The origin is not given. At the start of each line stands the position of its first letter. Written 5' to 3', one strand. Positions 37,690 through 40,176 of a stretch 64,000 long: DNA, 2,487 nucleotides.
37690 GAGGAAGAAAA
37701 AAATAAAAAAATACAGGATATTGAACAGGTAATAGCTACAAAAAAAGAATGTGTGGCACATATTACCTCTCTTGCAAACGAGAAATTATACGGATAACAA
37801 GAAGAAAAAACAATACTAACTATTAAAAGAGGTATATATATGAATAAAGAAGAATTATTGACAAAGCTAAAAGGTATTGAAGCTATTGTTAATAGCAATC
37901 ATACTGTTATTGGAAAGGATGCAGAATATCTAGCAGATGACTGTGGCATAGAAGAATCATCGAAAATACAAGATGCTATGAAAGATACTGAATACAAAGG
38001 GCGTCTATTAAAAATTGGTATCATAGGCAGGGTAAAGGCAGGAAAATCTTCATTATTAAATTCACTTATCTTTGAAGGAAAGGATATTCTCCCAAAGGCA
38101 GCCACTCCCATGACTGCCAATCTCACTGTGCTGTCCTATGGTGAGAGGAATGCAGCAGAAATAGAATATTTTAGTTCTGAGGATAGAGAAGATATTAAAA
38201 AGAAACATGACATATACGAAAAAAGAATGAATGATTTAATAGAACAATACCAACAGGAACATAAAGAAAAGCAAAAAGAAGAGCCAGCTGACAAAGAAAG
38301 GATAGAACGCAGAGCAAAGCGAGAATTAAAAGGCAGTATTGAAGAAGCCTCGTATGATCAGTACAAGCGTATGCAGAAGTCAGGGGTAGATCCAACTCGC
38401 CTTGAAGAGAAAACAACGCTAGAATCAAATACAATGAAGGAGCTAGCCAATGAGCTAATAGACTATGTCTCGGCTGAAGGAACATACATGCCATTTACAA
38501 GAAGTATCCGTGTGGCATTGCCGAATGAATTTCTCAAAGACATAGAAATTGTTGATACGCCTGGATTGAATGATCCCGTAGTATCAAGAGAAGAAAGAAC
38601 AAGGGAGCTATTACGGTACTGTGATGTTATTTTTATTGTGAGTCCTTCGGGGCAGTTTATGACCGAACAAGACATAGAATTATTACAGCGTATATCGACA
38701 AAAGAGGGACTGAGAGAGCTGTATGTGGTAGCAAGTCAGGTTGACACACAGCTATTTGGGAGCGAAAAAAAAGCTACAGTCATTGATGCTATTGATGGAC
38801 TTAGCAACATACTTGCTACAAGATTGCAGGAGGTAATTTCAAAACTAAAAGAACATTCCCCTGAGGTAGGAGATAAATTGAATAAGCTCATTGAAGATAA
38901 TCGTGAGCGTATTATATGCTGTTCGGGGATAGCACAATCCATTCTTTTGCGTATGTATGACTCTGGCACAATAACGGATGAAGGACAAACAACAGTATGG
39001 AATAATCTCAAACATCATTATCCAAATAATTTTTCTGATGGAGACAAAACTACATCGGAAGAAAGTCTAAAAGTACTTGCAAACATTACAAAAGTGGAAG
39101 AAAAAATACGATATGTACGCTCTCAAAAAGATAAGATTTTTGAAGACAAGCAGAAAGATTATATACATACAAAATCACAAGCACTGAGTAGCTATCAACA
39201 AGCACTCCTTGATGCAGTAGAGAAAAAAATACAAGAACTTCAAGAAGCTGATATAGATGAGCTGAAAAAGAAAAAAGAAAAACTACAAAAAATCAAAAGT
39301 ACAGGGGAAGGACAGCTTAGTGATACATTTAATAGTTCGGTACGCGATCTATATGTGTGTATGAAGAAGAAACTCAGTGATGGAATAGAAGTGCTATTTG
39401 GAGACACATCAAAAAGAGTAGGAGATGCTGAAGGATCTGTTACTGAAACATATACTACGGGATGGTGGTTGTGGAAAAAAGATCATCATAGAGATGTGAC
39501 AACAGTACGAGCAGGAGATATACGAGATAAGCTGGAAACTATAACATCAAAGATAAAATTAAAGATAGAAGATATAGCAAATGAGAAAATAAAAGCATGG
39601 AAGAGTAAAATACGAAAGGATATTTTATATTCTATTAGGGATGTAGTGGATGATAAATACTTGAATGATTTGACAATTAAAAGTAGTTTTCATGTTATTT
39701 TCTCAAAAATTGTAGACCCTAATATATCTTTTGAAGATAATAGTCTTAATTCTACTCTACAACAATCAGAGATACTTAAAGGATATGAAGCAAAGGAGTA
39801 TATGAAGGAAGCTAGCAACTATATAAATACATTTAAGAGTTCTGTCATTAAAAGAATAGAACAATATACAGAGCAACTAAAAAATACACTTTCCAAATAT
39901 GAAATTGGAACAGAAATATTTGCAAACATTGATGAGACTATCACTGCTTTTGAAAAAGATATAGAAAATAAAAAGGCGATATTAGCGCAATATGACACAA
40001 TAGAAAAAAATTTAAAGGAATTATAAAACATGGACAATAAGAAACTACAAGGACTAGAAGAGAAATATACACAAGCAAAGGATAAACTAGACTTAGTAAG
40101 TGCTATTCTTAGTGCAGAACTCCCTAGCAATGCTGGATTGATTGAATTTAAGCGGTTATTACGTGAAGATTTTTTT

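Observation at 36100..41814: Operon of three tandem dynamin-like GTPases (LeoABC/Eleos-like) adjacent to a toxin-antitoxin-like pair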

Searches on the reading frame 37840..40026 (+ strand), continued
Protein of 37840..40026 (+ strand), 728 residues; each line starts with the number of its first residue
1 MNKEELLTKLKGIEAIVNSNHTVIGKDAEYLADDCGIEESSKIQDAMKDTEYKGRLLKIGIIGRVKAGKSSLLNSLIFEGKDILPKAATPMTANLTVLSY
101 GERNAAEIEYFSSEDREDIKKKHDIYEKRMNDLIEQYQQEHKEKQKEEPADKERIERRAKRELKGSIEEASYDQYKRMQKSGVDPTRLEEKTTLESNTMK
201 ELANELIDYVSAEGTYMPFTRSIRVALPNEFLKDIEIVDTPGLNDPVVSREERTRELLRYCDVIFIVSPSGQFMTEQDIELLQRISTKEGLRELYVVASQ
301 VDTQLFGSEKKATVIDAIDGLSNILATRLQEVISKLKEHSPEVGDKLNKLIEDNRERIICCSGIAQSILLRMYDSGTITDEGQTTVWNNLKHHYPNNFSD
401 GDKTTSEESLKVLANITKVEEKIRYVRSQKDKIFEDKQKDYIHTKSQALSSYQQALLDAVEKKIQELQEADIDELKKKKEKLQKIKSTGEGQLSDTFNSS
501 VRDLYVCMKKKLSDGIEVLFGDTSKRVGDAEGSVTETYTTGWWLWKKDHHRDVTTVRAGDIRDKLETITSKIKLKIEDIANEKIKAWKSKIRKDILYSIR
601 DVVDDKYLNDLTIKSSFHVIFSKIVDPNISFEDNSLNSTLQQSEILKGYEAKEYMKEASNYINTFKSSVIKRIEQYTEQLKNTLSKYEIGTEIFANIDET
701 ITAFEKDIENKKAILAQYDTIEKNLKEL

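Call 74: find_encoding_contigs(protein=P0210, flank=7000, max_places=1)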
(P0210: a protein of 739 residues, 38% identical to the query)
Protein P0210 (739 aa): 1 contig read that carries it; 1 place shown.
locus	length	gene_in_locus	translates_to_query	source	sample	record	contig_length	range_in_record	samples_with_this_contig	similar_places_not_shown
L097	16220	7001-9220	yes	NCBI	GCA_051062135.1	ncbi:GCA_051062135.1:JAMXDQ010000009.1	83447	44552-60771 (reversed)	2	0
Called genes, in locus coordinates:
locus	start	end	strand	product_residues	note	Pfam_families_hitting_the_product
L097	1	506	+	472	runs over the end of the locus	-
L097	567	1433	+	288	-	PF08279:HTH_11 (weak), PF13280:WYL, PF25583:WCX (weak)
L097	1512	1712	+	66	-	-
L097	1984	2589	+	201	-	-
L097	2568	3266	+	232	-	-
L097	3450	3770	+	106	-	-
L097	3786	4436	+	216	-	-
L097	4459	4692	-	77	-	PF01381:HTH_3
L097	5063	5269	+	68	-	-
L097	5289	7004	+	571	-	PF00350:Dynamin_N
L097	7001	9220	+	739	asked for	PF00350:Dynamin_N, PF01926:MMR_HSR1 (faint)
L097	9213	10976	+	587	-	PF00350:Dynamin_N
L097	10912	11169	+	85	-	PF05277:DUF726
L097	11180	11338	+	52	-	-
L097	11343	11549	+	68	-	PF27224:YfjT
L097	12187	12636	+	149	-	-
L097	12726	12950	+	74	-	-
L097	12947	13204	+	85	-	PF06769:YoeB_toxin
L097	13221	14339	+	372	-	-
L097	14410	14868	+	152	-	-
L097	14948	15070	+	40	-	-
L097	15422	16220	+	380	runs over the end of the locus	PF13776:DUF4172, PF02661:Fic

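Call 80: search_dna_similar(query=window:37840-40026:+, collection=plasmids, mode=protein, max_rows=15, max_evalue=1e-20)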
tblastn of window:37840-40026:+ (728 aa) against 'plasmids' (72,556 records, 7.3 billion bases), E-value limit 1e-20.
Records with a match: 9; places in all: 9; records where one place covers at least 80% of the query: 3.
Best place of each record, by identity: <60% 9.
By first word of the organism name: Escherichia 5; Pseudomonas 2; Calditerrivibrio 1; Photobacterium 1.
By predicted mobility (MOB-suite, as given by PLSDB): non-mobilizable 8; conjugative 1.
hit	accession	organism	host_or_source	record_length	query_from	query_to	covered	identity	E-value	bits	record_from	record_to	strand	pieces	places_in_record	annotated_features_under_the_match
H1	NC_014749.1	Calditerrivibrio nitroreducens DSM 19672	terrestrial hot spring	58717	5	715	98%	36.2%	8e-122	409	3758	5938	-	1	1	dynamin family protein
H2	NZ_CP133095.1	Pseudomonas aeruginosa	Homo sapiens,pus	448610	1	681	94%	32.7%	8e-109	371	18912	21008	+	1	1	dynamin family protein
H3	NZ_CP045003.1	Pseudomonas aeruginosa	Homo sapiens,single cell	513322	1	681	94%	32.7%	8e-109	371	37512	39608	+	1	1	dynamin family protein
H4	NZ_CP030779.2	Escherichia albertii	-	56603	54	568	71%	28.9%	2e-42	174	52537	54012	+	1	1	dynamin family protein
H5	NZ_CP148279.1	Escherichia coli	-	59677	54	568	71%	28.9%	2e-42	174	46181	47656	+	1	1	dynamin family protein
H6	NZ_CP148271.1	Escherichia coli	-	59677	54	568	71%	28.9%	2e-42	174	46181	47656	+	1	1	dynamin family protein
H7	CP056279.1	Escherichia coli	culture,Wastewater effluent sample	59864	54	568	71%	28.9%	2e-42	174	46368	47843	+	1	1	dynamin family protein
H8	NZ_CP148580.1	Escherichia coli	Homo sapiens,single cell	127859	54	568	71%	28.9%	2e-42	174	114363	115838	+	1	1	dynamin family protein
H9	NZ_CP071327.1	Photobacterium ganghwense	cell culture,Seashore sediment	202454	55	467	57%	27.3%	4e-36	154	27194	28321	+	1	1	dynamin family protein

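Call 81: search_dna_similar(query=window:37840-40026:+, collection=phages, mode=protein, max_rows=10, max_evalue=1e-10)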
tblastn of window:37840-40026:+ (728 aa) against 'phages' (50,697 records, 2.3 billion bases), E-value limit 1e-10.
No match.

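Call 82: get_annotated_region(hit=H2, flank=7000)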
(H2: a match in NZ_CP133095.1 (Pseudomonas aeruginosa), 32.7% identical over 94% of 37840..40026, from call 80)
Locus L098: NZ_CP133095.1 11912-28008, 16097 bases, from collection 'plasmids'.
description: Pseudomonas aeruginosa strain pae001 plasmid ppae01, complete sequence
organism: Pseudomonas aeruginosa (NCBI taxid 287)
taxonomy: Bacteria; Pseudomonadota; Gammaproteobacteria; Pseudomonadales; Pseudomonadaceae; Pseudomonas; Pseudomonas aeruginosa
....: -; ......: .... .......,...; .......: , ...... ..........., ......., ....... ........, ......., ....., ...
typing (MOB-suite, as given by PLSDB): non-mobilizable; replicon rep_cluster_1115; mating-pair formation MPF_I
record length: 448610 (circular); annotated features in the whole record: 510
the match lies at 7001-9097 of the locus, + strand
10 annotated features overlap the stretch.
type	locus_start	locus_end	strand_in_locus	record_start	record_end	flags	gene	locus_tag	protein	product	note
CDS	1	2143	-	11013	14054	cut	-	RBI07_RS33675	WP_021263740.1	DEAD/DEAH box helicase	-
CDS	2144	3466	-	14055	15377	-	-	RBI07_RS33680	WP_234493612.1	EH signature domain-containing protein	-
CDS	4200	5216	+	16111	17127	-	-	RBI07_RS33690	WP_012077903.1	WYL domain-containing protein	-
CDS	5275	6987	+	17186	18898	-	-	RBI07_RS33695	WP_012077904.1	dynamin family protein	-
CDS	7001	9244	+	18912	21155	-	-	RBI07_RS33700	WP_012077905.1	dynamin family protein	-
CDS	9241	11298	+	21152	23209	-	-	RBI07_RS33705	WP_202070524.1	dynamin family protein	-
CDS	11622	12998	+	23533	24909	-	-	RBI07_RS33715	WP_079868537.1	IS30 family transposase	-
CDS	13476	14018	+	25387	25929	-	-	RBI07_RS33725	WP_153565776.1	hypothetical protein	-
CDS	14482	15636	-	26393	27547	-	-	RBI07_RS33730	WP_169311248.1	site-specific integrase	GO:0015074 - DNA integration [Evidence IEA]; GO:0006310 - DNA recombination [Evidence IEA]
CDS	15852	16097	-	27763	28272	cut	-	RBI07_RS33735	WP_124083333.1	hypothetical protein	-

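Call 83: get_annotated_region(hit=H1, flank=6000)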
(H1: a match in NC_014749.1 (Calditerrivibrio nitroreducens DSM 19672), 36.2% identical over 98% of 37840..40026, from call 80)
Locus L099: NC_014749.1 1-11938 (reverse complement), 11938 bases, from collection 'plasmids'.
description: Calditerrivibrio nitroreducens DSM 19672 plasmid pCALNI01, complete sequence
organism: Calditerrivibrio nitroreducens DSM 19672 (NCBI taxid 768670)
taxonomy: Bacteria; Deferribacterota; Deferribacteres; Deferribacterales; Calditerrivibrionaceae; Calditerrivibrio; Calditerrivibrio nitroreducens; Calditerrivibrio nitroreducens DSM 19672
host: -; source: terrestrial hot spring; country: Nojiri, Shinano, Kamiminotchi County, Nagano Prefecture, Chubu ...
typing (MOB-suite, as given by PLSDB): non-mobilizable; replicon rep_cluster_200
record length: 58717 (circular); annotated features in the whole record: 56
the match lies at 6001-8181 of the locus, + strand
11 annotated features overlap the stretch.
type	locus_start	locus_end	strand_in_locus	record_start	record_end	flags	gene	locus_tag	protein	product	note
CDS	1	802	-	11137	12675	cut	-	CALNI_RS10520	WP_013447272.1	ATP-binding protein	-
CDS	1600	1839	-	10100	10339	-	-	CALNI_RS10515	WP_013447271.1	hypothetical protein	-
CDS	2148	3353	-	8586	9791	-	-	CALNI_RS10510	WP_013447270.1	RNA-guided endonuclease TnpB family protein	-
CDS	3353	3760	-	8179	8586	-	tnpA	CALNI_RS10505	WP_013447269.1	IS200/IS605 family transposase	-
CDS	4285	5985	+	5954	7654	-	-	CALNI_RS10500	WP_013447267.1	dynamin family protein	-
CDS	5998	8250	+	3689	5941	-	-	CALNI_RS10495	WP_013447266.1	dynamin family protein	-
CDS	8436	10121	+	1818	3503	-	-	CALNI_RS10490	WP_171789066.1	dynamin family protein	-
CDS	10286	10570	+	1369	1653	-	-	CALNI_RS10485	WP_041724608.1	right-handed parallel beta-helix repeat-containing protein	-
CDS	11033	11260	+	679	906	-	-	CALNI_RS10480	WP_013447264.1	hypothetical protein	-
CDS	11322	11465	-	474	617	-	-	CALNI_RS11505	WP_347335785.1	DUF350 domain-containing protein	-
CDS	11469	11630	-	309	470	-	-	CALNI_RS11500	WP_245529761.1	hypothetical protein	-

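Call 84: get_annotated_region(hit=H5, flank=6000)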
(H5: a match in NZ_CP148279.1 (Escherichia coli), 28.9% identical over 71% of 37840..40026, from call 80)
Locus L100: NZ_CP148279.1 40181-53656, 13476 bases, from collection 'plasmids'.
description: Escherichia coli strain Z1323PEC0011 plasmid pZ1323PEC0011-3, complete sequence
organism: Escherichia coli (NCBI taxid 562)
taxonomy: Bacteria; Pseudomonadota; Gammaproteobacteria; Enterobacterales; Enterobacteriaceae; Escherichia; Escherichia coli
host: -; source: -; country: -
typing (MOB-suite, as given by PLSDB): non-mobilizable; replicon IncFIA,IncFIB,rep_cluster_2232
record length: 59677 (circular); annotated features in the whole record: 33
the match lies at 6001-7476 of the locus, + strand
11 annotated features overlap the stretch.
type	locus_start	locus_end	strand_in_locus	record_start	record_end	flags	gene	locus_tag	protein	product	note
CDS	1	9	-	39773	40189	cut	-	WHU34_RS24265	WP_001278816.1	plasmid partitioning/stability family protein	-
CDS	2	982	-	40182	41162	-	-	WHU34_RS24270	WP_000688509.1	plasmid segregation protein ParM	GO:0030541 - plasmid partitioning [Evidence IEA]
CDS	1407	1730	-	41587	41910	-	-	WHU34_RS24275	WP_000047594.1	hypothetical protein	-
CDS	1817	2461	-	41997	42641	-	-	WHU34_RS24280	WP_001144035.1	ParA family protein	-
CDS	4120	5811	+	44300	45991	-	-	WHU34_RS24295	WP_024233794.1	dynamin family protein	-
CDS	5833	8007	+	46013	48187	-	-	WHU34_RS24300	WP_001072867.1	dynamin family protein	-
CDS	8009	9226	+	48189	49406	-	-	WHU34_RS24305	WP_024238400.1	dynamin family protein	-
CDS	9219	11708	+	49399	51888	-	-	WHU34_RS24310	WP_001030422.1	CFI-box-CTERM domain-containing protein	-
CDS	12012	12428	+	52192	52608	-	-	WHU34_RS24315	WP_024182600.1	hypothetical protein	-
CDS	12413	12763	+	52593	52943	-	-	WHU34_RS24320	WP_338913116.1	hypothetical protein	-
CDS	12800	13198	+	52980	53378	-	-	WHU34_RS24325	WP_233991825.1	hypothetical protein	-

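Call 86: search_protein_families(library=pfam, proteins=[L100:4120-5811:+, L100:5833-8007:+, L100:8009-9226:+, L100:9219-11708:+, L098:9241-11298:+, L099:8436-10121:+, L098:2144-3466:-, L097:9213-10976:+, L096:9252-10664:+], max_evalue=0.001)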
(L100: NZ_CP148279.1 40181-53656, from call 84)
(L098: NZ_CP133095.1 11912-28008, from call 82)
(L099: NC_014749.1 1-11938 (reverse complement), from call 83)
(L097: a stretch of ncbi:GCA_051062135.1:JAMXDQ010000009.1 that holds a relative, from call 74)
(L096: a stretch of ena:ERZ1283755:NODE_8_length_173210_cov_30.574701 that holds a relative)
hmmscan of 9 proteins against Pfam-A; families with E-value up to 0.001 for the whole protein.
L100:4120-5811:+ (563 aa): 4 families
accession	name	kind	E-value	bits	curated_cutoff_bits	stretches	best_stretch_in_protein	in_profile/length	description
PF00350.29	Dynamin_N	-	2.1e-18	67.3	27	1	46-201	3-167/168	Dynamin family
PF01926.29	MMR_HSR1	-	8.9e-06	26.2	21.9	1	45-201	3-113/113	50S ribosome-binding GTPase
PF03193.22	RsgA_GTPase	-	0.00053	20.3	30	0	166-249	26-104/174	RsgA GTPase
PF00009.33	GTP_EFTU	-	0.00089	19.3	26.5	0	156-245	86-151/188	Elongation factor Tu GTP binding domain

L100:5833-8007:+ (724 aa): 3 families
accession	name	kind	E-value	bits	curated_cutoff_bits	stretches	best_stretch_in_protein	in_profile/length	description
PF00350.29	Dynamin_N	-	1.8e-18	67.6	27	1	62-296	1-158/168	Dynamin family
PF00009.33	GTP_EFTU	-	1.8e-06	28.1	26.5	0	59-91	3-35/188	Elongation factor Tu GTP binding domain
PF01926.29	MMR_HSR1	-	3.9e-06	27.4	21.9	0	61-84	1-24/113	50S ribosome-binding GTPase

L100:8009-9226:+ (405 aa): 3 families
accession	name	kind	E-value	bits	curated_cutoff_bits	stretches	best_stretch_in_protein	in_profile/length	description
PF00350.29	Dynamin_N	-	4.2e-17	63.1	27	1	98-264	1-167/168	Dynamin family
PF01926.29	MMR_HSR1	-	1.1e-07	32.4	21.9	1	98-264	2-113/113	50S ribosome-binding GTPase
PF00009.33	GTP_EFTU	-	7.1e-05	22.9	26.5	1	215-289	82-151/188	Elongation factor Tu GTP binding domain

L100:9219-11708:+ (829 aa): 0 families

L098:9241-11298:+ (685 aa): 2 families
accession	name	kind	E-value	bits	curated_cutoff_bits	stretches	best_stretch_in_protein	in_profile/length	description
PF00350.29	Dynamin_N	-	6.1e-07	30.1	27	1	347-515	3-166/168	Dynamin family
PF01926.29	MMR_HSR1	-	0.00038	21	21.9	0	346-515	3-113/113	50S ribosome-binding GTPase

L099:8436-10121:+ (561 aa): 3 families
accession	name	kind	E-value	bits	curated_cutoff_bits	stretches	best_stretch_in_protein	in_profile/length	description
PF00350.29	Dynamin_N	-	1.9e-14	54.5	27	1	225-394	1-166/168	Dynamin family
PF01926.29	MMR_HSR1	-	2e-05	25.1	21.9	1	225-394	2-113/113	50S ribosome-binding GTPase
PF08614.16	ATG16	-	0.00011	22.9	33.7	1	43-157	23-140/200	Autophagy protein 16 (ATG16)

L098:2144-3466:- (440 aa): 1 family
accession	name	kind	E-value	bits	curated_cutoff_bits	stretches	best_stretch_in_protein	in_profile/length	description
PF15611.11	EH_Signature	-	4.9e-17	62.8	27.5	2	154-235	335-420/423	EH_Signature domain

L097:9213-10976:+ (587 aa): 2 families
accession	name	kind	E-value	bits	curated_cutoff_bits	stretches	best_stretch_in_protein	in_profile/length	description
PF00350.29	Dynamin_N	-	1e-11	45.6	27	1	186-356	1-166/168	Dynamin family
PF01926.29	MMR_HSR1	-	0.00023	21.7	21.9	0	186-356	2-113/113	50S ribosome-binding GTPase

L096:9252-10664:+ (470 aa): 3 families
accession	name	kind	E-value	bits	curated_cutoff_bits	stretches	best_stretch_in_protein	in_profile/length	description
PF00350.29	Dynamin_N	-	1.1e-13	52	27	1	147-312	1-164/168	Dynamin family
PF01926.29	MMR_HSR1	-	0.00032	21.2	21.9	0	147-314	2-113/113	50S ribosome-binding GTPase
PF04108.17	ATG17_like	-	0.00076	19.5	43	1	25-145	172-308/355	Autophagy protein ATG17-like domain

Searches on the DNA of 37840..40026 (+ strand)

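Call 85: search_dna_similar(query=L100:4120-9226:+, collection=ecoli_genomes, mode=near, max_rows=12)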
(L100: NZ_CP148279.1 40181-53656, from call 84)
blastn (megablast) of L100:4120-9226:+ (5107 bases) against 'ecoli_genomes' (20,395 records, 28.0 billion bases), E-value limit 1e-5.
Records with a match: 5; places in all: 5; records where one place covers at least 80% of the query: 5.
Genomes with a match: 5 of 5426; with a place that covers at least 80% of the query: 5. Places per genome that has any: lowest 1, median 1, highest 1. On chromosomes: 0 places; on plasmids: 5.
Best place of each record, by identity: >=99% 5.
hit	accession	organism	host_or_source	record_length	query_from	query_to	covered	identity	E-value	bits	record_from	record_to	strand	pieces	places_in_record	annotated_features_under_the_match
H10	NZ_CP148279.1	Escherichia coli strain Z1323PEC0011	Dog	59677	1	5107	100%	100.0%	0e+0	9431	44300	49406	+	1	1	dynamin family protein (x3) | CFI-box-CTERM domain-containing protein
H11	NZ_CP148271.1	Escherichia coli strain Z1323PEC0013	Dog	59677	1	5107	100%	100.0%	0e+0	9431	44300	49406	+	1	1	dynamin family protein (x3) | CFI-box-CTERM domain-containing protein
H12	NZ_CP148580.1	Escherichia coli strain Z1322HEC0003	Homo sapiens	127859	1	5107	100%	100.0%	0e+0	9426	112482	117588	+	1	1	dynamin family protein (x3) | CFI-box-CTERM domain-containing protein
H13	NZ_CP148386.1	Escherichia coli strain Z1323HEC0011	Homo sapiens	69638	1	5107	100%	99.9%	0e+0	9415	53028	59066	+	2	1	dynamin family protein (x3) | IS3 family transposase | AL1L pseudoknot | CFI-box-CTERM domain-containing protein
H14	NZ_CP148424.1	Escherichia coli strain Z1323CEC0015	Chicken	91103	1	5107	100%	99.8%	0e+0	9387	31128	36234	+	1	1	dynamin family protein (x3) | hypothetical protein (x2) | CFI-box-CTERM domain-containing protein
